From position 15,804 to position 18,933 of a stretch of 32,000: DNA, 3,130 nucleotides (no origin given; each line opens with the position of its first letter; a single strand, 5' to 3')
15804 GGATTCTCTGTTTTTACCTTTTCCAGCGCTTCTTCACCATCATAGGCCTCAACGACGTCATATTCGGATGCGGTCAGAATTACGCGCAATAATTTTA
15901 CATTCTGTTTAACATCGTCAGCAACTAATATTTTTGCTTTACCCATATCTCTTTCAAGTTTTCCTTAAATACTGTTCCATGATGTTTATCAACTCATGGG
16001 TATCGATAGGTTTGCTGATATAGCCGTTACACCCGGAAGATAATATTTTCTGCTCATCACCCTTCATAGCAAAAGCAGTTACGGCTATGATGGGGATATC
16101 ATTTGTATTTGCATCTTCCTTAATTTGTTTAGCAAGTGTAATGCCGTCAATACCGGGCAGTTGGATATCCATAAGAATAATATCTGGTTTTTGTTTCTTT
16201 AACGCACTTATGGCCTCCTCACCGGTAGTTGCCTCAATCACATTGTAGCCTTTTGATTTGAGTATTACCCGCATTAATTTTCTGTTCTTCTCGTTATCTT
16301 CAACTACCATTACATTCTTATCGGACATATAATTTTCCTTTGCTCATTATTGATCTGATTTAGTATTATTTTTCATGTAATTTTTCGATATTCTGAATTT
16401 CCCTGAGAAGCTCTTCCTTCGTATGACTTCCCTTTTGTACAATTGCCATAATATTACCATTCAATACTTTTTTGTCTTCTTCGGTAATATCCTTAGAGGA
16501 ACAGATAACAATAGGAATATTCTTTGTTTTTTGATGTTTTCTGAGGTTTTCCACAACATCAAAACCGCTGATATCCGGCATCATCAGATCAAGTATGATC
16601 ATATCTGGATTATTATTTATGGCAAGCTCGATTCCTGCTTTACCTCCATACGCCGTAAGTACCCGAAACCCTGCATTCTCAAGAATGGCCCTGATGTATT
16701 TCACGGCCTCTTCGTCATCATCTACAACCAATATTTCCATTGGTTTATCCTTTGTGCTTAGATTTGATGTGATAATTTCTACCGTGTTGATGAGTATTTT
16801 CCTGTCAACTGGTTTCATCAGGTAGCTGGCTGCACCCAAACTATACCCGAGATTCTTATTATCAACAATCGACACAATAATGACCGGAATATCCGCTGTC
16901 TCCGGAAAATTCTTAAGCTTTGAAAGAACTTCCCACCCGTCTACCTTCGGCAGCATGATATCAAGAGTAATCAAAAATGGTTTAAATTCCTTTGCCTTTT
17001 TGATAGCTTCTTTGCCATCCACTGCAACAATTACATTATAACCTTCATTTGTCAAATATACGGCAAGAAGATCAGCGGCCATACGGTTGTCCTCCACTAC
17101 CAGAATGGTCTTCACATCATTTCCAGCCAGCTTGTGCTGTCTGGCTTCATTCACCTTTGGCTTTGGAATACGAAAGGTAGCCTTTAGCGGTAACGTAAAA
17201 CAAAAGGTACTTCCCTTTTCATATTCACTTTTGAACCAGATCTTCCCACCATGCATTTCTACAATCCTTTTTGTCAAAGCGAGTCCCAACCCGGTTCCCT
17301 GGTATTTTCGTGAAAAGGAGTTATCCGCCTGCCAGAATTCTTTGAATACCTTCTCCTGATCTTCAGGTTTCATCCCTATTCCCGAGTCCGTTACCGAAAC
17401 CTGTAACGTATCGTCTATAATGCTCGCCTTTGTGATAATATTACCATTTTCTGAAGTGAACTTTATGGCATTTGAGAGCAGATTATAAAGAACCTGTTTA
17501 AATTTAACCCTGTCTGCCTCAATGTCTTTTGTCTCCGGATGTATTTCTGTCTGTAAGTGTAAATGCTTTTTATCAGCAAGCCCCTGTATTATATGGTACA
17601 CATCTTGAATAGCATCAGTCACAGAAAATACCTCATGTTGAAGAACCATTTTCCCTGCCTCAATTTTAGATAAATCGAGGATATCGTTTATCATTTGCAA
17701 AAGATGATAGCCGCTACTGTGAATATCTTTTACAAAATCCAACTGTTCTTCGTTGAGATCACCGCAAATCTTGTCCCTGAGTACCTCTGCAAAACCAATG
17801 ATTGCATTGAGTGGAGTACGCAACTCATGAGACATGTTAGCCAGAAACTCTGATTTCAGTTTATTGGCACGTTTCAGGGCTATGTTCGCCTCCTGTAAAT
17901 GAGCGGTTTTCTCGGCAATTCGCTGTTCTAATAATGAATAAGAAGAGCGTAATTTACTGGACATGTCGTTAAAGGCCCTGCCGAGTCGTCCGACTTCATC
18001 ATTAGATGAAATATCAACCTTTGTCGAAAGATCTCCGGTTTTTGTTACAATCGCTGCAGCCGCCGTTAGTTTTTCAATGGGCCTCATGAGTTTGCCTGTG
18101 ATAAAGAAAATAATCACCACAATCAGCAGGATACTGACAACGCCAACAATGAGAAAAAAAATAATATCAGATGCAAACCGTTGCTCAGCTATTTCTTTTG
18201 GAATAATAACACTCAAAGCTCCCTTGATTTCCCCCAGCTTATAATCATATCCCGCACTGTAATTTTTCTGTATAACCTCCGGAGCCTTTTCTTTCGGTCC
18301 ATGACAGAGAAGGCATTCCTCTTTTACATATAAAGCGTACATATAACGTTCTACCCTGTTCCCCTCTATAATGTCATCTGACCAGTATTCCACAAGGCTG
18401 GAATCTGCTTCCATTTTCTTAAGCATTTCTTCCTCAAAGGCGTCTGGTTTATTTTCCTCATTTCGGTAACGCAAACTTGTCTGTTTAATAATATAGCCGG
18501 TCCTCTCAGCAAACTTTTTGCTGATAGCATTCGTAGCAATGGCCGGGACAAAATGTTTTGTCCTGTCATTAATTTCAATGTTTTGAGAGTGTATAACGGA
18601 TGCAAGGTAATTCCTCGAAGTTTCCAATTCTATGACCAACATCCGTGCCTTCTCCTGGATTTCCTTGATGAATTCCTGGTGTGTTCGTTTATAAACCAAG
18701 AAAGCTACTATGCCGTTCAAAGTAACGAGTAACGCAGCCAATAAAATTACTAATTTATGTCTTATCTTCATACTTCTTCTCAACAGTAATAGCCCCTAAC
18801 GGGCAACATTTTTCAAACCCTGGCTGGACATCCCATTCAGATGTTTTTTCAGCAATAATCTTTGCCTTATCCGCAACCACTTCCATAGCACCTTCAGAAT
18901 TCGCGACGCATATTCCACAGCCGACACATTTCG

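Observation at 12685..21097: Ammonium-sensor kinase and heme-c sensor hybrid kinase bracket two output-less receiver proteins in an operon headed by a GH15-ferredoxin enzyme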

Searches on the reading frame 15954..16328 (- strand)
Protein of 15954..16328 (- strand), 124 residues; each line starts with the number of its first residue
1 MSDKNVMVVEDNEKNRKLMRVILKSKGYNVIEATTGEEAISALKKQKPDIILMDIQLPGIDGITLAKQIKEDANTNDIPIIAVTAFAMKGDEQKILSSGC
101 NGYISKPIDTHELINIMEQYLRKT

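Call 3: search_protein_families(library=pfam, proteins=[window:15954-16328:-], max_evalue=0.01)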
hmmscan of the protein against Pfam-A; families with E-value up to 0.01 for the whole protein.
window:15954-16328:- (124 aa): 5 families
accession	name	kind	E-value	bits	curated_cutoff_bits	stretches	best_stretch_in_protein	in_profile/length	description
PF00072.30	Response_reg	-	7e-32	110.3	30.2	1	6-117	1-110/111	Response regulator receiver domain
PF23198.2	PDE8A_N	-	2.7e-05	24.6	29.6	1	25-103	32-111/147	PDE8A-like, N-terminal domain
PF20161.5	VpsR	-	9.3e-05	22.6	23.7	1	5-116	12-119/121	VpsR domain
PF01993.23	MTD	-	0.0044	16.9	25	1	8-110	19-116/274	methylene-5,6,7,8-tetrahydromethanopterin dehydrogenase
PF18428.7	BRCT_3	-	0.0077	16.7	26.1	0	2-82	4-75/102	BRCA1 C Terminus (BRCT) domain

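Call 4: search_protein_families(library=ncbifam, proteins=[window:15954-16328:-], max_evalue=0.01)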
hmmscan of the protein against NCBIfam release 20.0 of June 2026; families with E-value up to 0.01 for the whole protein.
window:15954-16328:- (124 aa): 106 families (the best 25 are shown)
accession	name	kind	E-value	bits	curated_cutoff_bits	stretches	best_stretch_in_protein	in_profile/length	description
NF008318.0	PRK11107.1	equivalog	6.8e-36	123.7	890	1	5-123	669-787/920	two-component sensor histidine kinase BarA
NF038297.2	hybrid_HK_HrmK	equivalog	2e-33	115.9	725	1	3-120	490-607/607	hybrid histidine kinase/response regulator HrmK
NF007135.0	PRK09581.1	equivalog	1.1e-28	100.3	474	1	5-115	4-114/457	PleD family two-component system response regulator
TIGR02154.1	PhoB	equivalog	6e-28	97.7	296.2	1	4-123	3-122/226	phosphate regulon transcriptional regulator PhoB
TIGR02956.1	TMAO_torS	equivalog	3.7e-27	94.8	676.5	1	4-122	702-821/967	TMAO reductase system sensor histidine kinase/response regulator TorS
NF011874.0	PRK15347.1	equivalog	8.5e-24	83.6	852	1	5-118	692-807/921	two component system sensor kinase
NF008302.0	PRK11091.1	equivalog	2.4e-23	82.3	838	1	5-122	527-644/779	aerobic respiration two-component sensor histidine kinase ArcB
NF040689.1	MtrAB_MtrA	equivalog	3e-23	82.3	300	1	6-123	1-115/219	MtrAB system response regulator MtrA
NF008099.0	PRK10841.1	equivalog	9.9e-23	79.8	920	1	3-122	824-941/949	two-component system sensor histidine kinase RcsC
NF041947.1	LuxQ_Vibrio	equivalog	4.9e-22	77.7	1200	1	5-121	724-839/843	quorum-sensing autoinducer 2 sensor kinase/phosphatase LuxQ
NF041733.1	resp_reg_CseB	equivalog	7.5e-22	77.8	350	1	5-123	2-117/228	two-component system response regulator CseB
NF045944.1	ResRegRpaBCyano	equivalog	2.7e-21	76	330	1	7-123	1-114/229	response regulator transcription factor RpaB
NF053854.1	RespRegPhoBBctds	equivalog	4.1e-21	75.4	270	1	6-123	1-117/225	two-component system response regulator PhoB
NF040534.1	resp_reg_YycF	equivalog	9.2e-21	74.2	340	1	4-123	1-117/231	response regulator YycF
NF051850.1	RespRegRprY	equivalog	9.8e-21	74.2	370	1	5-123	6-122/234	response regulator transcription factor RprY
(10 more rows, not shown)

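Call 26: find_homologous_proteins(query=window:15954-16328:-, max_evalue=1e-10)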
Query window:15954-16328:- (124 aa): 7972 proteins with E <= 1e-10 among 8000 candidates; the best 120 are listed.
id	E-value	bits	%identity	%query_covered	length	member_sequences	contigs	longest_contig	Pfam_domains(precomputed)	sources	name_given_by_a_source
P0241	1.3e-72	259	100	100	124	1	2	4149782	PF00072.31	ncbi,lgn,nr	ncbi:MAG: response regulator [Candidatus Scalindua sp.]|nr:response regulator [Candidatus Scalindua 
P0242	1.3e-70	252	98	100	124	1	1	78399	PF23198.2,PF00072.31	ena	-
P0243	6.2e-67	240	93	100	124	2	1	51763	PF00072.31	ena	-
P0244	5.5e-66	237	92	100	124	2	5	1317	PF23198.2,PF00072.31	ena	-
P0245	1.2e-64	233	90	100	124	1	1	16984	PF00072.31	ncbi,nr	ncbi:MAG: response regulator [Candidatus Scalindua sp.]|nr:response regulator [Candidatus Scalindua 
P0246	1.7e-64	232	90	99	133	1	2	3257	PF00072.31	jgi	-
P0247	6.7e-64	231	89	99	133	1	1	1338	PF00072.31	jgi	-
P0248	2.2e-63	229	88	100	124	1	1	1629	PF00072.31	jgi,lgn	-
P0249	8.3e-60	217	85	99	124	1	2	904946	PF23198.2,PF00072.31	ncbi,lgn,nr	ncbi:MAG: response regulator [Candidatus Brocadiaceae bacterium]|nr:response regulator [Candidatus B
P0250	9.8e-58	211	81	99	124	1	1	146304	PF23198.2,PF00072.31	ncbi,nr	ncbi:MAG: response regulator [wastewater metagenome]|nr:response regulator [Candidatus Loosdrechtia 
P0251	4.2e-57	209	80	99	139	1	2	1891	PF23198.2,PF00072.31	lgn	-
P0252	1.4e-56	207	80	100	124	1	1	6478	PF23198.2,PF00072.31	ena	-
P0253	8.5e-56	204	79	99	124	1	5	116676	PF00072.31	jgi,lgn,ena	jgi:CheY-like chemotaxis protein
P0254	9.4e-56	204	79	100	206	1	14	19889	PF00072.31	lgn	-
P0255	1.0e-55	204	79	100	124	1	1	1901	PF23198.2,PF00072.31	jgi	jgi:CheY-like chemotaxis protein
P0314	4.7e-54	199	77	99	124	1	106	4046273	PF00072.31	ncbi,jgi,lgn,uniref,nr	ncbi:MAG: response regulator [Candidatus Brocadia sp.]|jgi:FOG: CheY-like receiver|uniref:Two-compon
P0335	1.3e-53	197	77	99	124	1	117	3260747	PF00072.31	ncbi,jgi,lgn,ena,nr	ncbi:Polar-differentiation response regulator DivK [Candidatus Brocadiaceae bacterium B188]|jgi:CheY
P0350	3.7e-53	196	76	99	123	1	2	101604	PF23198.2,PF00072.31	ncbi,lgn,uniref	ncbi:response regulator [Candidatus Kuenenia sp.]|uniref:response regulator n=1 Tax=Candidatus Kuene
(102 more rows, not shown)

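Call 27: find_encoding_contigs(protein=P0335, flank=10000, max_places=1)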
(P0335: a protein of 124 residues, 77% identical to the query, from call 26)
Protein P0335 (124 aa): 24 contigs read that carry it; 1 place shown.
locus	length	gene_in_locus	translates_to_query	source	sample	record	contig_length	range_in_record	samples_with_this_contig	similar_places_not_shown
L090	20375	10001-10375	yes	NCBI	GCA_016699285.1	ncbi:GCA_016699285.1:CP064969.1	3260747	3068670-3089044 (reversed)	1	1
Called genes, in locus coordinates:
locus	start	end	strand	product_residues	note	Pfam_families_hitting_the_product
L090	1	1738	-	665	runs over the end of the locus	PF00654:Voltage_CLC, PF00571:CBS, PF02080:TrkA_C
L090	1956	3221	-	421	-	PF07690:MFS_1, PF12832:MFS_1_like (faint), PF00083:Sugar_tr (faint), PF07690:MFS_1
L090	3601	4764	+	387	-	PF14294:DUF4372, PF01609:DDE_Tnp_1, PF13612:DDE_Tnp_1_3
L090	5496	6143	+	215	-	PF01548:DEDD_Tnp_IS110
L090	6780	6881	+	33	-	-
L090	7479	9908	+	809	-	PF11845:Tll0287-like, PF00672:HAMP, PF00512:HisKA, PF02518:HATPase_c, PF00072:Response_reg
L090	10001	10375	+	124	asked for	PF00072:Response_reg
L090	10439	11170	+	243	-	PF00072:Response_reg, PF00989:PAS (weak)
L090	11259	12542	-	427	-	PF00324:AA_permease, PF13520:AA_permease_2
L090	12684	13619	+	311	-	-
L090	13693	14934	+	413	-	PF03702:AnmK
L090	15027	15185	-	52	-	PF00301:Rubredoxin, PF21349:RUBY_RBDX (faint)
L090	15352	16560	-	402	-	PF07992:Pyr_redox_2, PF00070:Pyr_redox (weak)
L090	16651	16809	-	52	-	PF00301:Rubredoxin, PF21349:RUBY_RBDX (faint)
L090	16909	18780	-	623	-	PF00654:Voltage_CLC, PF00571:CBS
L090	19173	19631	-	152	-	PF04273:BLH_phosphatase, PF22741:PTP-NADK, PF22784:PTP-SAK (weak)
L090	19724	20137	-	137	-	PF13686:DrsE_2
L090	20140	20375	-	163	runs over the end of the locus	PF01814:Hemerythrin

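Call 28: find_encoding_contigs(protein=P0350, flank=10000, max_places=1)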
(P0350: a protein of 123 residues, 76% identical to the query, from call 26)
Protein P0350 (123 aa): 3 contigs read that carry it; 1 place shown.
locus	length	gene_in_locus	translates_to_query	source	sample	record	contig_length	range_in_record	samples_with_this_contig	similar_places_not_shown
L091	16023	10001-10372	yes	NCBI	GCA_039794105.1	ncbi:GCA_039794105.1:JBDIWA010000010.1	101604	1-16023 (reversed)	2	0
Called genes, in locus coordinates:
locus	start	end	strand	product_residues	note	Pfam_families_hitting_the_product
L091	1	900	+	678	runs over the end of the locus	PF00381:PTS-HPr, PF05524:PEP-utilisers_N, PF00391:PEP-utilizers, PF02896:PEP-utilizers_C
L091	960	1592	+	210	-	PF10105:DUF2344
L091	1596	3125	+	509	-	PF00575:S1, PF10150:RNase_E_G, PF20833:RNase_E_G_Thio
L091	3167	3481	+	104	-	PF00829:Ribosomal_L21p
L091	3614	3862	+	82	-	PF01016:Ribosomal_L27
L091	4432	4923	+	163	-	PF02915:Rubrerythrin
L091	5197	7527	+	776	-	PF00723:Glyco_hydro_15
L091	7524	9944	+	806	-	PF11845:Tll0287-like, PF00672:HAMP, PF00512:HisKA, PF02518:HATPase_c, PF00072:Response_reg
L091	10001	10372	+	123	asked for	PF23198:PDE8A_N (weak), PF00072:Response_reg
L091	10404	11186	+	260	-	PF00072:Response_reg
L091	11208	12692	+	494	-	PF00989:PAS, PF08448:PAS_4, PF13426:PAS_9, PF08447:PAS_3, PF00989:PAS, PF13426:PAS_9, PF00512:HisKA, PF02518:HATPase_c, +2 more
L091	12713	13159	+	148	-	PF00072:Response_reg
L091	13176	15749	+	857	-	PF00072:Response_reg, PF00989:PAS, PF08447:PAS_3 (weak), PF00989:PAS, PF08448:PAS_4, PF13426:PAS_9, PF00990:GGDEF, PF00563:EAL, +3 more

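Call 29: find_encoding_contigs(protein=P0314, flank=10000, max_places=1)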
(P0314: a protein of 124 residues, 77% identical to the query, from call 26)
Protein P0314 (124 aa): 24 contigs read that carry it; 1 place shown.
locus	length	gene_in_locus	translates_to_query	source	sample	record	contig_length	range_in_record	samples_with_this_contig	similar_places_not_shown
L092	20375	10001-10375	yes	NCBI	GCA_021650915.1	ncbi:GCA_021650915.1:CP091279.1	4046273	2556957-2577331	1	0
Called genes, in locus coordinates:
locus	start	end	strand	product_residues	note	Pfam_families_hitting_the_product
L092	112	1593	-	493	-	PF01704:UDPGP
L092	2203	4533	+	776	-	PF13116:YhdP (faint)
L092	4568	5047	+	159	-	PF02629:CoA_binding, PF13380:CoA_binding_2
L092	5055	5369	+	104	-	-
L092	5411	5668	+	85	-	-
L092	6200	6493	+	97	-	PF02604:PhdYeFM_antitox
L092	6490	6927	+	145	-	-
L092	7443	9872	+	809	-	PF11845:Tll0287-like, PF00672:HAMP, PF00512:HisKA, PF02518:HATPase_c, PF00072:Response_reg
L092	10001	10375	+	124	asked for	PF00072:Response_reg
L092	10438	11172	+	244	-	PF00072:Response_reg, PF13188:PAS_8 (faint), PF00989:PAS (faint)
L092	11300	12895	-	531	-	PF06418:CTP_synth_N, PF00117:GATase, PF07722:Peptidase_C26 (weak)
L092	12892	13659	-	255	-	PF02348:CTP_transf_3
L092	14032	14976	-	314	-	PF02749:QRPTase_N, PF01729:QRPTase_C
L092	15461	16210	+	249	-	-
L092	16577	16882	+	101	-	-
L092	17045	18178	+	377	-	PF13353:Fer4_12, PF04055:Radical_SAM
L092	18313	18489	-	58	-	-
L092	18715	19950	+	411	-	PF20539:DUF6754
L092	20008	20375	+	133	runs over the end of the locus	-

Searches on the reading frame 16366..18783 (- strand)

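Call 3: search_protein_families(library=pfam, proteins=[window:16366-18783:-], max_evalue=0.01)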
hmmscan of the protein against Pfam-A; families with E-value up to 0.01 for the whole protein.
window:16366-18783:- (805 aa): 10 families
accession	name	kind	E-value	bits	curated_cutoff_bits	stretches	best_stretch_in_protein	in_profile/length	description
PF00072.30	Response_reg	-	1.3e-43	148.1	30.2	2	684-794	1-108/111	Response regulator receiver domain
PF11845.13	Tll0287-like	-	1.9e-34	119.6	24.1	1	36-195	2-144/144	Tll0287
PF02518.31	HATPase_c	-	8.9e-31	107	26.4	1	424-534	2-110/111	Histidine kinase-, DNA gyrase B-, and HSP90-like ATPase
PF00512.31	HisKA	-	1.9e-24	85.9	26.9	1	310-377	2-66/66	His Kinase A (phospho-acceptor) domain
PF00672.30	HAMP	-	1.4e-13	51.4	25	1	227-279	1-52/53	HAMP domain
PF02310.24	B12-binding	-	8.3e-05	22.9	32.1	0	694-760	17-86/121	B12 binding domain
PF13581.12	HATPase_c_2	-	0.0013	19.2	27.4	1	435-509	39-110/127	Histidine kinase-like ATPase domain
PF03172.18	HSR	-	0.0031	18.1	24.9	1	381-439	9-65/99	HSR domain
PF22614.2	Slo-like_RCK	-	0.0031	17.6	24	1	741-796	18-74/119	Calcium-activated potassium channel slowpoke-like RCK domain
PF13589.12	HATPase_c_3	-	0.0074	16.7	25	0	427-492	2-68/137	Histidine kinase-, DNA gyrase B-, and HSP90-like ATPase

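Call 4: search_protein_families(library=ncbifam, proteins=[window:16366-18783:-], max_evalue=0.01)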
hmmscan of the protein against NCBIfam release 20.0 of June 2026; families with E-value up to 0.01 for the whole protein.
window:16366-18783:- (805 aa): 170 families (the best 25 are shown)
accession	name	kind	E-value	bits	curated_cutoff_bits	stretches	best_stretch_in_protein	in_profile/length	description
TIGR02956.1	TMAO_torS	equivalog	3.3e-105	353.2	676.5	2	208-672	331-820/967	TMAO reductase system sensor histidine kinase/response regulator TorS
NF008318.0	PRK11107.1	equivalog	1.1e-103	348.1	890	3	185-541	155-526/920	two-component sensor histidine kinase BarA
NF038297.2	hybrid_HK_HrmK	equivalog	1.6e-100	337.6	725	2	288-668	213-604/607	hybrid histidine kinase/response regulator HrmK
NF011874.0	PRK15347.1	equivalog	1.3e-94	317.9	852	3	192-540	280-620/921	two component system sensor kinase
NF041947.1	LuxQ_Vibrio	equivalog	2.8e-84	283.5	1200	2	299-667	461-834/843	quorum-sensing autoinducer 2 sensor kinase/phosphatase LuxQ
NF008302.0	PRK11091.1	equivalog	5.3e-81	272.9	838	2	299-673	272-644/779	aerobic respiration two-component sensor histidine kinase ArcB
NF045901.1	HisKinLetSLeg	equivalog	3.9e-79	266.7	1650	3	176-534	146-519/906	two-component system sensor histidine kinase LetS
NF047465.1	hybrid_HK_LvrA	exception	2.8e-72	243.9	1200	2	286-664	178-576/819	hybrid histidine kinase/response regulator LvrA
NF008099.0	PRK10841.1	equivalog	1.1e-71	241.8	920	3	295-547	455-704/949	two-component system sensor histidine kinase RcsC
NF033092.0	HK_WalK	equivalog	6e-70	236.5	725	2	306-533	368-594/594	cell wall metabolism sensor histidine kinase WalK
NF046044.1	PnpS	equivalog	4.5e-69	233.3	400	1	302-532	162-390/390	two-component system histidine kinase PnpS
NF008543.0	PRK11466.1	equivalog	2e-62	211.2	982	1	207-690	330-816/914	TMAO reductase system sensor histidine kinase/response regulator TorS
NF047874.1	MASE3_PAS_HK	subfamily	1.1e-61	209.5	560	1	297-537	385-629/655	MASE3 domain-containing sensor histidine kinase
NF041832.1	near_NosP_CTERM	subfamily_domain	9.9e-59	199.2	400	2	305-659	2-357/370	NahK/ErcS family hybrid sensor histidine kinase/response regulator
NF041880.1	EPS_EpsF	equivalog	5.9e-58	196.6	900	3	299-532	263-492/492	response regulator EpsF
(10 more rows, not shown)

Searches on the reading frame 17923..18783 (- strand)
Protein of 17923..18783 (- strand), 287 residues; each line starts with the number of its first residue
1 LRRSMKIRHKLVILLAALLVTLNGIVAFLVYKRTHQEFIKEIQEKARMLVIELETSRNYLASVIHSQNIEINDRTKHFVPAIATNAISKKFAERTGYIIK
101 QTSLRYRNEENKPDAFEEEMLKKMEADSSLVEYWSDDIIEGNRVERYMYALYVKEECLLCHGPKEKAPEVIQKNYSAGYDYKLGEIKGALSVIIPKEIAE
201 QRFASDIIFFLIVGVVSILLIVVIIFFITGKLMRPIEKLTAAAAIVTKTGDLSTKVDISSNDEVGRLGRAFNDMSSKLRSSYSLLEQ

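Call 9: search_solved_structures(query=window:17923-18783:-, max_evalue=0.1, show_alignments=2)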
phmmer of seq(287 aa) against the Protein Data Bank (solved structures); distinct sequences matched with E-value up to 0.1: 5.
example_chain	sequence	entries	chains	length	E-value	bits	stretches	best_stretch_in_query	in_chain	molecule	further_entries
5b82_A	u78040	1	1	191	4.4e-12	49.3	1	52-196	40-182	Tll0287 protein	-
6yue_A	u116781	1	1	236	0.015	18.1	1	193-286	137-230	Nitrate/nitrite sensor protein NarQ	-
5jeq_A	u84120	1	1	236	0.015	18.1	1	193-286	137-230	Nitrate/nitrite sensor protein NarQ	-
5iji_A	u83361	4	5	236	0.015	18.1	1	193-286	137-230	Nitrate/nitrite sensor histidine kinase NarQ | Nitrate/nitrite sensor protein NarQ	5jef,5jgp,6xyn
5jjn_B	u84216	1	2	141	0.052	16.3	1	203-281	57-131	Sensory rhodopsin II transducer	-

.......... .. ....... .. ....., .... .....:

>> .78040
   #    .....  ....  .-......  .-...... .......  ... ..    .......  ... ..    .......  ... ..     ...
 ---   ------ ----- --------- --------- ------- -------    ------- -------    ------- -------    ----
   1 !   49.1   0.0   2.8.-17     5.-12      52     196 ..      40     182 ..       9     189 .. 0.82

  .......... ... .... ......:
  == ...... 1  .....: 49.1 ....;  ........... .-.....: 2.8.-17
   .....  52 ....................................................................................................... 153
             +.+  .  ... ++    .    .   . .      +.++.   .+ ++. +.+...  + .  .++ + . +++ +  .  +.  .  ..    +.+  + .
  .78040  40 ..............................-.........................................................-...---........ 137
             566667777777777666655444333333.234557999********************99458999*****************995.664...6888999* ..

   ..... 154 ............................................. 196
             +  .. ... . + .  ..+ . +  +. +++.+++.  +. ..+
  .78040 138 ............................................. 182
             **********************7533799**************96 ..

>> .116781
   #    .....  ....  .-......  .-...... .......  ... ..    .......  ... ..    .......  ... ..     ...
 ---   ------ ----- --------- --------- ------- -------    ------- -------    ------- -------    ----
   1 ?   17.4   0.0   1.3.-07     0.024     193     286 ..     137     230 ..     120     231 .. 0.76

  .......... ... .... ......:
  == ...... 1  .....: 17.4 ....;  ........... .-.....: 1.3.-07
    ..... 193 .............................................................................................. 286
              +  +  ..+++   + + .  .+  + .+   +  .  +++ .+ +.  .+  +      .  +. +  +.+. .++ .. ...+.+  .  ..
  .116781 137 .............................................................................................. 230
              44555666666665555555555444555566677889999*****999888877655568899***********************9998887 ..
